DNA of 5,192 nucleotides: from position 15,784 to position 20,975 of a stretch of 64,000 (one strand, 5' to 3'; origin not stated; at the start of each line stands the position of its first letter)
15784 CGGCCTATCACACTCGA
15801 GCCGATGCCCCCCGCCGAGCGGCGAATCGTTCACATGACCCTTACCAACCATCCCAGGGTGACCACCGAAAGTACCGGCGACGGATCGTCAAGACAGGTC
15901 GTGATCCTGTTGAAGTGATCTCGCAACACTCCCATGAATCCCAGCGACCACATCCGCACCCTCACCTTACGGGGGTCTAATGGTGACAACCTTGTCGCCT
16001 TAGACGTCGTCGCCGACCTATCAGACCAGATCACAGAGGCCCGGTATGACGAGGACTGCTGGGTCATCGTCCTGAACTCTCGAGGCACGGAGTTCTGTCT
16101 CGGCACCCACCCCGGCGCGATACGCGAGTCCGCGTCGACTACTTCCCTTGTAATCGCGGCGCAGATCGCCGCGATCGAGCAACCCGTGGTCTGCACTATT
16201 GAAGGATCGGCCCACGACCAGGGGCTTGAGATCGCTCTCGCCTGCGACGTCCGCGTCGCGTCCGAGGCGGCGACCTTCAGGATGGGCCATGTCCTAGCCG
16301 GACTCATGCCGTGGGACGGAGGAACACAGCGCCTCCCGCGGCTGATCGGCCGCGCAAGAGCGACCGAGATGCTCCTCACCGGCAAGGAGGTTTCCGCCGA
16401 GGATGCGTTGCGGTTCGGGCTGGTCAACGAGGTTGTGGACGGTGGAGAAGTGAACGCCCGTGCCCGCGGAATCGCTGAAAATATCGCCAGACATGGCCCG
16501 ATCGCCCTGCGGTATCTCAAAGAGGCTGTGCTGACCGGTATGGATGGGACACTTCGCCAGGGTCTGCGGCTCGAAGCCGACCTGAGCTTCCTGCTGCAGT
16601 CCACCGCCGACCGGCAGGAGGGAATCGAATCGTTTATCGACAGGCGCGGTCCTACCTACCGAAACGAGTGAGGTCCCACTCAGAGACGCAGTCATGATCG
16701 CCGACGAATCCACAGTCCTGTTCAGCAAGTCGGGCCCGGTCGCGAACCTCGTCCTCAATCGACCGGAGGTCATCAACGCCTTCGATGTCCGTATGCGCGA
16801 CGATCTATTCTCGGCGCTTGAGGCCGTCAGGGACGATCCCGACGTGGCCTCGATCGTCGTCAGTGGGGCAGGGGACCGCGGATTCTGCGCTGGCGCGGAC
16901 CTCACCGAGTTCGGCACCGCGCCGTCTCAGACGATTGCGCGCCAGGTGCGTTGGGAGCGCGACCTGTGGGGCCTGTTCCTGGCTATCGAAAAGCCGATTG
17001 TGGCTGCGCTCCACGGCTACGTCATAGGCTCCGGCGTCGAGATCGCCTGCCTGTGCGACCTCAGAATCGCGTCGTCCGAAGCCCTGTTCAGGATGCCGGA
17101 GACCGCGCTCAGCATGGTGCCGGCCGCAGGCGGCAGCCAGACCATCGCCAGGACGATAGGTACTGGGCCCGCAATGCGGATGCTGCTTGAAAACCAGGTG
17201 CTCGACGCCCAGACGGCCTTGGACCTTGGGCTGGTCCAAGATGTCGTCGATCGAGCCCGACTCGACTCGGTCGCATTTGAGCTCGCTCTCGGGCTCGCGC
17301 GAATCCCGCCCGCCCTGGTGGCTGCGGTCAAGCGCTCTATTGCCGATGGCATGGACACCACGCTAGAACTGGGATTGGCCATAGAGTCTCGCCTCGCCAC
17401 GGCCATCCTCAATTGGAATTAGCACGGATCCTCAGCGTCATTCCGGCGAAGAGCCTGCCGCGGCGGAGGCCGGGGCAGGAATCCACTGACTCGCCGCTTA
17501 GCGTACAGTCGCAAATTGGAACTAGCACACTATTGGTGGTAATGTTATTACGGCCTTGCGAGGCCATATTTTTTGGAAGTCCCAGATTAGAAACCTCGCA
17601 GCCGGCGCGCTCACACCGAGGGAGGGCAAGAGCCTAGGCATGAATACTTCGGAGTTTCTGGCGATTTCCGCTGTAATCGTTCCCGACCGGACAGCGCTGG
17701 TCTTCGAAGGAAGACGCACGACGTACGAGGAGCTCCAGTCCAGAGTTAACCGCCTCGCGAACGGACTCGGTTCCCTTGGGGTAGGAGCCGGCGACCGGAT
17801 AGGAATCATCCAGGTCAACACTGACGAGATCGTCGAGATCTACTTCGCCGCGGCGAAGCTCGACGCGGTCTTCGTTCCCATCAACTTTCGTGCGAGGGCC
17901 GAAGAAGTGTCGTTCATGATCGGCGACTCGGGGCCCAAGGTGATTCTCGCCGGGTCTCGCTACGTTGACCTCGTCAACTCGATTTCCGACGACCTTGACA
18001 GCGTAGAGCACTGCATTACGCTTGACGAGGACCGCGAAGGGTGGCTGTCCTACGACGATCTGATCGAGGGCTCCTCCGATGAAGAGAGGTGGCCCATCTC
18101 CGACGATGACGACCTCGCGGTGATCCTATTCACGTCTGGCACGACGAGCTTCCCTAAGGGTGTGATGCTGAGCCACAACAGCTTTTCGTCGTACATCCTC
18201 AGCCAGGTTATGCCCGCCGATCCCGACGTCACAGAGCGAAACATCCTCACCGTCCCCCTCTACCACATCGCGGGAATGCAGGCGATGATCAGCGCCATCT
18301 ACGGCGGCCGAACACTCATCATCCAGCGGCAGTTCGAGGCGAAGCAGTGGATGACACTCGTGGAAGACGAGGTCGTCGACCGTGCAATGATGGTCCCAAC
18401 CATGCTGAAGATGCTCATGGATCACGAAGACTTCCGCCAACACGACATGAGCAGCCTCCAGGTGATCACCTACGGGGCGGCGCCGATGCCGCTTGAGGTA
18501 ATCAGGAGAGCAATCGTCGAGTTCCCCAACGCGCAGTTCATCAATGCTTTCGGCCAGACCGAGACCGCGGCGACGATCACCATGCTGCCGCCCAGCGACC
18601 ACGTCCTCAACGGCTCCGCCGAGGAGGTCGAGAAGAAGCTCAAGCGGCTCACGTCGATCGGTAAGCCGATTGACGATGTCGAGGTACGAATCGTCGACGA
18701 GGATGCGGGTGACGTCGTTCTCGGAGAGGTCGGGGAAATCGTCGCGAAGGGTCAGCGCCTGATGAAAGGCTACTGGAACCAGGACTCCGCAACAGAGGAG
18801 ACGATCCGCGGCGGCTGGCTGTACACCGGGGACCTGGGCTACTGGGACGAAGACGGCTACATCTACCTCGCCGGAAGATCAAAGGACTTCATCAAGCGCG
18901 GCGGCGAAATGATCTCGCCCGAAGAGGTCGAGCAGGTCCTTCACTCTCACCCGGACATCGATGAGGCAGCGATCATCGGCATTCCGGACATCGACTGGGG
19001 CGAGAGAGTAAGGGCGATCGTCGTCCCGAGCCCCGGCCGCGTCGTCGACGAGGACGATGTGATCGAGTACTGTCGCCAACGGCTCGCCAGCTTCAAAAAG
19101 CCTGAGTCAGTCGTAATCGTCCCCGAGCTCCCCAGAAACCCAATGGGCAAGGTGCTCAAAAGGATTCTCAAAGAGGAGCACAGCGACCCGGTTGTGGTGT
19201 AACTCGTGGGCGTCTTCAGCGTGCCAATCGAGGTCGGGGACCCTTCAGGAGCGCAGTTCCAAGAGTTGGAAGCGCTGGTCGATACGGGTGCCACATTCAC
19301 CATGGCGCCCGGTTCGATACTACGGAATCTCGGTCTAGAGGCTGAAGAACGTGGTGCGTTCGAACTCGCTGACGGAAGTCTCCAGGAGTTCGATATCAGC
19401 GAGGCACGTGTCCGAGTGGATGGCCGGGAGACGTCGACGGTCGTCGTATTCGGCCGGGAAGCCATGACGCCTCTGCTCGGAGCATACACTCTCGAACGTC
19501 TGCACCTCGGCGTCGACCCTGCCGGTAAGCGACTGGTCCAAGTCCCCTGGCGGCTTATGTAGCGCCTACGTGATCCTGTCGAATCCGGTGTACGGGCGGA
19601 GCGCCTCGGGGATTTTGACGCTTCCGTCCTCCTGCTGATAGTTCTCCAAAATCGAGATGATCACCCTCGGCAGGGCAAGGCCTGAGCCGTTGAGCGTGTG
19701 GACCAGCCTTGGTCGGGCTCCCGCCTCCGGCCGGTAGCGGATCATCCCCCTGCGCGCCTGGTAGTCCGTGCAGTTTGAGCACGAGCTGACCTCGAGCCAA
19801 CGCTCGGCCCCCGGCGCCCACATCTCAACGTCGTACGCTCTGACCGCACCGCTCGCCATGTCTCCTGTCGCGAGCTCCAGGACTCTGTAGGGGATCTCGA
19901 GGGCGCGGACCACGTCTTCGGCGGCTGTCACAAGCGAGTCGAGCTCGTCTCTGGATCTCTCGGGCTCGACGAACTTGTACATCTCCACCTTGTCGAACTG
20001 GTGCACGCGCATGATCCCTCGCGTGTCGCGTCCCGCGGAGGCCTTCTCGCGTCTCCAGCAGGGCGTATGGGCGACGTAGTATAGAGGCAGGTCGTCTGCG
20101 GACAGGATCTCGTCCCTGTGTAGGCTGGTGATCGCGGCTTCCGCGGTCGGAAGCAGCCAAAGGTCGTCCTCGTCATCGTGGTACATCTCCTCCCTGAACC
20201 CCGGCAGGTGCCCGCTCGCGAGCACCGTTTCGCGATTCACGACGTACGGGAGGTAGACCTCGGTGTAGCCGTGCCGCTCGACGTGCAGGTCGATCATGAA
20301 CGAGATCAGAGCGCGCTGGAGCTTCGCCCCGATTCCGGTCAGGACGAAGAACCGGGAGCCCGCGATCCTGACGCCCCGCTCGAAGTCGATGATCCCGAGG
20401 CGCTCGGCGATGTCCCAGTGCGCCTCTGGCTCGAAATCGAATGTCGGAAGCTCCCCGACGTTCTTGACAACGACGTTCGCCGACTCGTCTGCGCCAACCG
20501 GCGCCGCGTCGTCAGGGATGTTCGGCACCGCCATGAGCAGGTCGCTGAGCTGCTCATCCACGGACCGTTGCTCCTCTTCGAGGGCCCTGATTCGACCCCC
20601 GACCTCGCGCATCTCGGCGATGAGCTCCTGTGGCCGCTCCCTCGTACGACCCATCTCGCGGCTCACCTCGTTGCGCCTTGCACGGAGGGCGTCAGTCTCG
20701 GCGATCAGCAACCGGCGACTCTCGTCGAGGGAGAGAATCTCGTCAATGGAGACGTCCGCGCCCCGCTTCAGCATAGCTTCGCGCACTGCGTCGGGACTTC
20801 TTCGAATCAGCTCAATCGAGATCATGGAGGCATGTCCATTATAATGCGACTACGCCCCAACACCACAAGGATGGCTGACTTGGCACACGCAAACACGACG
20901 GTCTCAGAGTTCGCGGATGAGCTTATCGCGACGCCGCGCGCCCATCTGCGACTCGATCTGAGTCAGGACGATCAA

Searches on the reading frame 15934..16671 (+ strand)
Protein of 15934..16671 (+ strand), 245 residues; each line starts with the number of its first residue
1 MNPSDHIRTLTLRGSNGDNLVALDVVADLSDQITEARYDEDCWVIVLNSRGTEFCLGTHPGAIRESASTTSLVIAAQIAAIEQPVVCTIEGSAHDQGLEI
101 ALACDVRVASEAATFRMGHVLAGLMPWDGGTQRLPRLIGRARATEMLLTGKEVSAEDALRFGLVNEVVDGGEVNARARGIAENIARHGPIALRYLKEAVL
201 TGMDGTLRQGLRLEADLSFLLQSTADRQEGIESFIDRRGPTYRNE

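Call 53: search_protein_families(library=pfam, proteins=[window:15934-16671:+], max_evalue=0.00001)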
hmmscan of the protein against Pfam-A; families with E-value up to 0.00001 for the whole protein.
window:15934-16671:+ (245 aa): 2 families
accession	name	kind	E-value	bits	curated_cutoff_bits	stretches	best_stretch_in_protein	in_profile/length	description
PF00378.25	ECH_1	-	3.5e-42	144.9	27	1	8-243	7-249/251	Enoyl-CoA hydratase/isomerase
PF16113.10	ECH_2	-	5.9e-18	65.9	27.2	1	8-174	2-178/335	Enoyl-CoA hydratase/isomerase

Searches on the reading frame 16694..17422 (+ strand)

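Call 53: search_protein_families(library=pfam, proteins=[window:16694-17422:+], max_evalue=0.00001)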
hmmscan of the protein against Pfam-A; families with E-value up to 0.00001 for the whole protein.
window:16694-17422:+ (242 aa): 2 families
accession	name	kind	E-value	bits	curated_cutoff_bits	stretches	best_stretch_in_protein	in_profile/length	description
PF00378.25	ECH_1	-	7.2e-49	166.8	27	1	14-237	4-226/251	Enoyl-CoA hydratase/isomerase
PF16113.10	ECH_2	-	1.7e-33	117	27.2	1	18-198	3-185/335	Enoyl-CoA hydratase/isomerase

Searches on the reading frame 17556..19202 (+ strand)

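Call 53: search_protein_families(library=pfam, proteins=[window:17556-19202:+], max_evalue=0.00001)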
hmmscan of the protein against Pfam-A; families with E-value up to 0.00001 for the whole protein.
window:17556-19202:+ (548 aa): 2 families
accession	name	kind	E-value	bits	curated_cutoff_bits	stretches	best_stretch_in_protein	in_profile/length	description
PF00501.34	AMP-binding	-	5.8e-89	299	29.9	1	43-407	9-384/384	AMP-binding enzyme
PF13193.12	AMP-binding_C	-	1.7e-20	74.1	24.5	1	457-532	1-76/76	AMP-binding enzyme C-terminal domain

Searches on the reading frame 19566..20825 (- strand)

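Call 53: search_protein_families(library=pfam, proteins=[window:19566-20825:-], max_evalue=0.00001)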
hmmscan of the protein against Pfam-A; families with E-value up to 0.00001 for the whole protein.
window:19566-20825:- (419 aa): 2 families
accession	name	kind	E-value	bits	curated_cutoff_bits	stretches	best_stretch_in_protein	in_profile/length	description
PF00587.30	tRNA-synt_2b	-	7.1e-38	130.9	29.3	1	217-396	6-179/179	tRNA synthetase class II core domain (G, H, P, S and T)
PF02403.27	Seryl_tRNA_N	-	3.4e-26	92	28.2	1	1-104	1-108/108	Seryl-tRNA synthetase N-terminal domain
